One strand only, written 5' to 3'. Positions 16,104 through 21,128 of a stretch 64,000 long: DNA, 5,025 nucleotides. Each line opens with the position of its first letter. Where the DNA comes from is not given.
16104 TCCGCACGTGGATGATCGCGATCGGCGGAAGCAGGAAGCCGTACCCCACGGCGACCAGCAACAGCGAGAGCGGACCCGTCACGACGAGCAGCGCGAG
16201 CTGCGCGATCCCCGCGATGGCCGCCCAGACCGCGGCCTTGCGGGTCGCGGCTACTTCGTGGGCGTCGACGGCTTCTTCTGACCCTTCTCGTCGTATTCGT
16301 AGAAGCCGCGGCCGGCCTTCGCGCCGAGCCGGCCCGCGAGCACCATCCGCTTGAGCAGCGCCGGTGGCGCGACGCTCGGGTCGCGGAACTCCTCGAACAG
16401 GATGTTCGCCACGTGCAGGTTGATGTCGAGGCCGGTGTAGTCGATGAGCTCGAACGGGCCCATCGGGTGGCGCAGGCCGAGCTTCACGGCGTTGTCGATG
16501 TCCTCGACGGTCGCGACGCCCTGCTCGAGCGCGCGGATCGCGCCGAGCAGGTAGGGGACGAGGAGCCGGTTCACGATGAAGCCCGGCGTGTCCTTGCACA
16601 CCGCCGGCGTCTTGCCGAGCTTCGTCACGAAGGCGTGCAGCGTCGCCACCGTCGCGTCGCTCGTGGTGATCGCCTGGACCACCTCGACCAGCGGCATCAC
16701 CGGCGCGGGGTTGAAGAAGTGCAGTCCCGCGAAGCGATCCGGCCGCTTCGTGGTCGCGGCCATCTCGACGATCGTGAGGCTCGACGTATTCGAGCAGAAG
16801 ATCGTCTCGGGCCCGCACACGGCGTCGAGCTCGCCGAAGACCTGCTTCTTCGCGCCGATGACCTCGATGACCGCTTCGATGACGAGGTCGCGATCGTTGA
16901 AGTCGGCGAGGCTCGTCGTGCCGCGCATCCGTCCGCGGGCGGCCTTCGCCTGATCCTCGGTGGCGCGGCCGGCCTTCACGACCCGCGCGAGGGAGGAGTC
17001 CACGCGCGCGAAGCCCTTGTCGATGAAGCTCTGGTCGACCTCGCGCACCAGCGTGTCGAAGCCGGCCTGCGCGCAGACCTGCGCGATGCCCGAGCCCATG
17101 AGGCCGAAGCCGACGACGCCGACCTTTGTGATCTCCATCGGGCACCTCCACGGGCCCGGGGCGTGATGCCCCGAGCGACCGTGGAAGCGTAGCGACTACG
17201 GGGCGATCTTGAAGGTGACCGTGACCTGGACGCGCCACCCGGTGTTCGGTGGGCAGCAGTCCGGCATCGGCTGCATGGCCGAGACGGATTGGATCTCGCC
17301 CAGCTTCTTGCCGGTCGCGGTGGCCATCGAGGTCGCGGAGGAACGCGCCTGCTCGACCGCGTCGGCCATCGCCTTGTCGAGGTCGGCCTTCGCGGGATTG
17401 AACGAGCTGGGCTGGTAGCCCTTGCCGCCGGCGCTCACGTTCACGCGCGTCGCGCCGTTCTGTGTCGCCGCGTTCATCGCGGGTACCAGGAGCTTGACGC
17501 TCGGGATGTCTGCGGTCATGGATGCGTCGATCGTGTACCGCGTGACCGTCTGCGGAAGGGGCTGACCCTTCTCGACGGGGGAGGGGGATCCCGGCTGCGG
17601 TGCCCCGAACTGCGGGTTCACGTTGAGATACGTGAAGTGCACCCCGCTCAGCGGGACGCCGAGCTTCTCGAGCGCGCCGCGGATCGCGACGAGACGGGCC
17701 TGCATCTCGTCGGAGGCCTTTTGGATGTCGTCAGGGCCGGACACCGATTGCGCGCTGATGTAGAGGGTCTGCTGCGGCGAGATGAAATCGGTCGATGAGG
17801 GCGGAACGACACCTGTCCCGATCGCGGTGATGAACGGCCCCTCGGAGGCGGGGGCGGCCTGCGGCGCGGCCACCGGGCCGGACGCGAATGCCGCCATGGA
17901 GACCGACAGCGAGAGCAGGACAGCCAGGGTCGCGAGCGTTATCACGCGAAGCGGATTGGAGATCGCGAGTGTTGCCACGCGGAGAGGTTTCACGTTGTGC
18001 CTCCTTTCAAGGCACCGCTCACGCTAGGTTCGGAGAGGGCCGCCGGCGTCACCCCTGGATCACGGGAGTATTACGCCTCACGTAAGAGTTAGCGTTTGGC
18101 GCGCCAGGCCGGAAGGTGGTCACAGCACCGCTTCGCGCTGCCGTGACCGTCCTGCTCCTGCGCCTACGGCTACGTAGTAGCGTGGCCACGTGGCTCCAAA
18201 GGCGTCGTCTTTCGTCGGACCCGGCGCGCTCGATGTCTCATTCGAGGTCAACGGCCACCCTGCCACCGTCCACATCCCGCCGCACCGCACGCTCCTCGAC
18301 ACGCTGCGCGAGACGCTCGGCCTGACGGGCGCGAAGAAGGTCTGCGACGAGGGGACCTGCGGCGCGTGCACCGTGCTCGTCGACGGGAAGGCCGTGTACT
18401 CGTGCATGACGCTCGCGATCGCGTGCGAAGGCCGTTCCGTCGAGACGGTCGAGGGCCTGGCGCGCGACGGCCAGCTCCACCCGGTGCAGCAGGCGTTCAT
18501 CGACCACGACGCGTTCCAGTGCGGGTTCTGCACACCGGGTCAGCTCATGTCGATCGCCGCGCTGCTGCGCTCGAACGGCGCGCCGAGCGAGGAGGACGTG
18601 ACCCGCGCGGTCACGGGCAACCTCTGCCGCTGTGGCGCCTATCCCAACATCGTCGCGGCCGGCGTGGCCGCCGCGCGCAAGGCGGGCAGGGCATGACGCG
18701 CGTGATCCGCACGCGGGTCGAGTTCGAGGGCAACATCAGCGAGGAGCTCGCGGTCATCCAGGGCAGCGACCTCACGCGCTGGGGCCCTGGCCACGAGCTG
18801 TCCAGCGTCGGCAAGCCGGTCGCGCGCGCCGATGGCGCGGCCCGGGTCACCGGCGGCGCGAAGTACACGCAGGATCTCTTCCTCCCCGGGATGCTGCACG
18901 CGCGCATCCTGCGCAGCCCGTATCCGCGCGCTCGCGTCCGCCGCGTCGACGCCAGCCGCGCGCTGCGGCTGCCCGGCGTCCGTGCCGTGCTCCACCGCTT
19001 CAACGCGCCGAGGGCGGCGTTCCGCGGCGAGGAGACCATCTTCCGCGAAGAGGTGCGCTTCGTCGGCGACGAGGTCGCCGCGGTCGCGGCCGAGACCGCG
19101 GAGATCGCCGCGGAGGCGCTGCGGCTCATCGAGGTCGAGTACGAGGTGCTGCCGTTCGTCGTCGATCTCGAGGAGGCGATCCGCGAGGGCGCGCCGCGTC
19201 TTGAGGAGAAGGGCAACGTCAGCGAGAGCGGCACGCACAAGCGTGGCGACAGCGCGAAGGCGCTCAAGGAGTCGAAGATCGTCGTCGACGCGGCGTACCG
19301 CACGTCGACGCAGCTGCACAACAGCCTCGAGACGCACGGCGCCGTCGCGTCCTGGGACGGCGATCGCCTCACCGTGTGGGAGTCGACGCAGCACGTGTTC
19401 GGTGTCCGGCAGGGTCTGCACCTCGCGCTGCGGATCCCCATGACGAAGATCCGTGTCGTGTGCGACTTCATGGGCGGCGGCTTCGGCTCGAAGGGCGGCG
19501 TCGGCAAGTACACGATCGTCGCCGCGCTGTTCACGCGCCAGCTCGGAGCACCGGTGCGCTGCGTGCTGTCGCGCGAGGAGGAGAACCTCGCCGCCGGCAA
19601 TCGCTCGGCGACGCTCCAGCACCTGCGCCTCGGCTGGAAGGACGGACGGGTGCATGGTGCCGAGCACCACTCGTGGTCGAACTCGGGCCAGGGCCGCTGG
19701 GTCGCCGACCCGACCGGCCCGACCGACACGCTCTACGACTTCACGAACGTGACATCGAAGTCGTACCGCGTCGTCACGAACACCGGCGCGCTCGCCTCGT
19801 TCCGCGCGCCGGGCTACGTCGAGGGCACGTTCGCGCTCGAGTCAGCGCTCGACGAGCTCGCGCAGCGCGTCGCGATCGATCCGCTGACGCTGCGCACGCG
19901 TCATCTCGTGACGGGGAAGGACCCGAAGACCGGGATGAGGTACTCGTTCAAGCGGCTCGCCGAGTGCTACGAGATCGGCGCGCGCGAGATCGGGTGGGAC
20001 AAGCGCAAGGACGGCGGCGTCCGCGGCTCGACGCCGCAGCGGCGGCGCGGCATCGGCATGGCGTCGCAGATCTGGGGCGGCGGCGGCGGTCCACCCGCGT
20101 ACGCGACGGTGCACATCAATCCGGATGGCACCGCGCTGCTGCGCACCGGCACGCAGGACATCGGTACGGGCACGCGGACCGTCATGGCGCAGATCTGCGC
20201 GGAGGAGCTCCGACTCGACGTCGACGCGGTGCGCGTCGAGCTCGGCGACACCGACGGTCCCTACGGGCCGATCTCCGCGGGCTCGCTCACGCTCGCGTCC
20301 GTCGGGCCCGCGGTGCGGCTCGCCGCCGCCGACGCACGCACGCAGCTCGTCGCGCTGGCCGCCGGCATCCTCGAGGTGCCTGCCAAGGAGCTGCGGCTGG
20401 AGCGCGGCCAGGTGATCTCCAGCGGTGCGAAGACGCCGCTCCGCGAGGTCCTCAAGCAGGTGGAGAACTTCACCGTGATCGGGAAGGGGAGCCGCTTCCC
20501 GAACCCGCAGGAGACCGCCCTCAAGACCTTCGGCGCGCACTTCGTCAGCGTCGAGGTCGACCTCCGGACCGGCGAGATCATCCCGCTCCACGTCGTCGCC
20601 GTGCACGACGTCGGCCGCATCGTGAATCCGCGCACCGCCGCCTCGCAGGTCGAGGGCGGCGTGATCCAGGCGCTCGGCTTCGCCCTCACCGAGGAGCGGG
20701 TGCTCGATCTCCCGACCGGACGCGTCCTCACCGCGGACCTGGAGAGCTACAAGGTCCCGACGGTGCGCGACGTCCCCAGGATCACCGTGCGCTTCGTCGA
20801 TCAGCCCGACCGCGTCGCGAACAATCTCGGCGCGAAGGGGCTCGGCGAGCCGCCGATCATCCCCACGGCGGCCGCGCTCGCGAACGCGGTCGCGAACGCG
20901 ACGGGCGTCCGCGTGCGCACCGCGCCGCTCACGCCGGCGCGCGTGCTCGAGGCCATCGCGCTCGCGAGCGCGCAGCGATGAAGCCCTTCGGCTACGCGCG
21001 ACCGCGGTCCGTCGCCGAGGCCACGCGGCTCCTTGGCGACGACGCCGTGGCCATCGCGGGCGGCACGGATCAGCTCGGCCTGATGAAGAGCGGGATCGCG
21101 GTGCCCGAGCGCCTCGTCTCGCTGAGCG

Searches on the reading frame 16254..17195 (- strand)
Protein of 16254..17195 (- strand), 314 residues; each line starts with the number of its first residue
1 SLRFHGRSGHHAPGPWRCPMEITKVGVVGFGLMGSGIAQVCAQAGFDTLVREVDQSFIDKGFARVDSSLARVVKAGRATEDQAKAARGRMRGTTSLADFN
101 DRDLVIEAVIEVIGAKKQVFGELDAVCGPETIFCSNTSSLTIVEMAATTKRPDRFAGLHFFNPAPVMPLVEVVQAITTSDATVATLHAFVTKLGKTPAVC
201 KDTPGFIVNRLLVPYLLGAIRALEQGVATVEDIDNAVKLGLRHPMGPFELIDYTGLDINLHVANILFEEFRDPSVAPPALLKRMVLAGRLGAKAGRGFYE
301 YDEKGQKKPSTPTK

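Call 58: search_protein_families(library=pfam, proteins=[window:16254-17195:-], max_evalue=0.00001)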
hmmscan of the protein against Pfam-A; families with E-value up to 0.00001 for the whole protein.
window:16254-17195:- (314 aa): 2 families
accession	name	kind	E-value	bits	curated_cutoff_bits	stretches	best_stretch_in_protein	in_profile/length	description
PF02737.24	3HCDH_N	-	8.9e-63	211.9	22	1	24-203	1-180/180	3-hydroxyacyl-CoA dehydrogenase, NAD binding domain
PF00725.27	3HCDH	-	1.1e-35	122.5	22.1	1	205-301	1-97/97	3-hydroxyacyl-CoA dehydrogenase, C-terminal domain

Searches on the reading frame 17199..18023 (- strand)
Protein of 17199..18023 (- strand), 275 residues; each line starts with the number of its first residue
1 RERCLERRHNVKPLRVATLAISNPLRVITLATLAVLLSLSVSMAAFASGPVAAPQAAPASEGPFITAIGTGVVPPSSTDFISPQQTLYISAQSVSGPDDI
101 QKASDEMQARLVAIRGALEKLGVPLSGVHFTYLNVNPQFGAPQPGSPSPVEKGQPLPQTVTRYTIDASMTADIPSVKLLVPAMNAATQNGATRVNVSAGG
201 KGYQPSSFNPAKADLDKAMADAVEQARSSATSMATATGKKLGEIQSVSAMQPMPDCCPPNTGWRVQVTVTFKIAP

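Call 58: search_protein_families(library=pfam, proteins=[window:17199-18023:-], max_evalue=0.00001)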
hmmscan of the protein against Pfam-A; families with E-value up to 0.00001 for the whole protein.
window:17199-18023:- (275 aa): 1 family
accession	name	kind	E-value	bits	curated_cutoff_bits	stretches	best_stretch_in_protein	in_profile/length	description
PF04402.19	SIMPL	-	1.2e-14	55.5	25.2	1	88-251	17-164/205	Protein of unknown function (DUF541)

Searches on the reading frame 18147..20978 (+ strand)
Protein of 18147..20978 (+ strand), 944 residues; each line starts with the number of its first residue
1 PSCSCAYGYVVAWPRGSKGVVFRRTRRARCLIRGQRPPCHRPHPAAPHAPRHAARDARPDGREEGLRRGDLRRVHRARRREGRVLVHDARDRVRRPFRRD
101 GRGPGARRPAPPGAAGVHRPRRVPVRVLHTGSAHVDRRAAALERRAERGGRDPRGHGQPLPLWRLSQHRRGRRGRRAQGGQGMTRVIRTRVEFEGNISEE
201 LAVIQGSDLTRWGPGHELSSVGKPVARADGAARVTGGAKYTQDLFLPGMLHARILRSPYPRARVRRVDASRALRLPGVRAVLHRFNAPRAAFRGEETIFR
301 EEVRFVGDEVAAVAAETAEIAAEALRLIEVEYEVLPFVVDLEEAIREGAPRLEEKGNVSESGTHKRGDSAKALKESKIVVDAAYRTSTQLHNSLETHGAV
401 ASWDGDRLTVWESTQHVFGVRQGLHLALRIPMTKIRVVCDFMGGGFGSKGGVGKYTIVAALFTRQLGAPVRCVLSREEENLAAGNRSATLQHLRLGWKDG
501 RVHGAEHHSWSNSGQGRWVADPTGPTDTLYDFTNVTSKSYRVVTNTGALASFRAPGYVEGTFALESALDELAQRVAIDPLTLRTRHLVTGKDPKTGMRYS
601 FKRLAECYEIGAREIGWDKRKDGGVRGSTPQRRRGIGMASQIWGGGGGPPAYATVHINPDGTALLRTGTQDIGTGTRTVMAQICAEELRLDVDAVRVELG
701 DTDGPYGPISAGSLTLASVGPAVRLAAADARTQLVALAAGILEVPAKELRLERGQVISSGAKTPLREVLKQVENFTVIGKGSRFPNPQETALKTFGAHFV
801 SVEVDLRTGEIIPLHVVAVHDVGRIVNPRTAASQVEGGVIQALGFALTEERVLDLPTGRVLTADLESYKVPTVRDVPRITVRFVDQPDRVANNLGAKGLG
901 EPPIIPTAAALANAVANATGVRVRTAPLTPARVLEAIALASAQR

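Call 58: search_protein_families(library=pfam, proteins=[window:18147-20978:+], max_evalue=0.00001)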
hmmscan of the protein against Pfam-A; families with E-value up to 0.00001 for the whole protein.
window:18147-20978:+ (944 aa): 3 families
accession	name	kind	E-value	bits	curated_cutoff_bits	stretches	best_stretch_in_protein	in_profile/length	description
PF20256.3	MoCoBD_2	-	3.5e-68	230.6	27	1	613-877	4-283/283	Molybdopterin cofactor-binding domain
PF02738.23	MoCoBD_1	-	1e-56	192.2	27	1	355-585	6-242/244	Molybdopterin cofactor-binding domain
PF01315.27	Ald_Xan_dh_C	-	6e-24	84.9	31.3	1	235-336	1-110/110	Aldehyde oxidase and xanthine dehydrogenase, a/b hammerhead domain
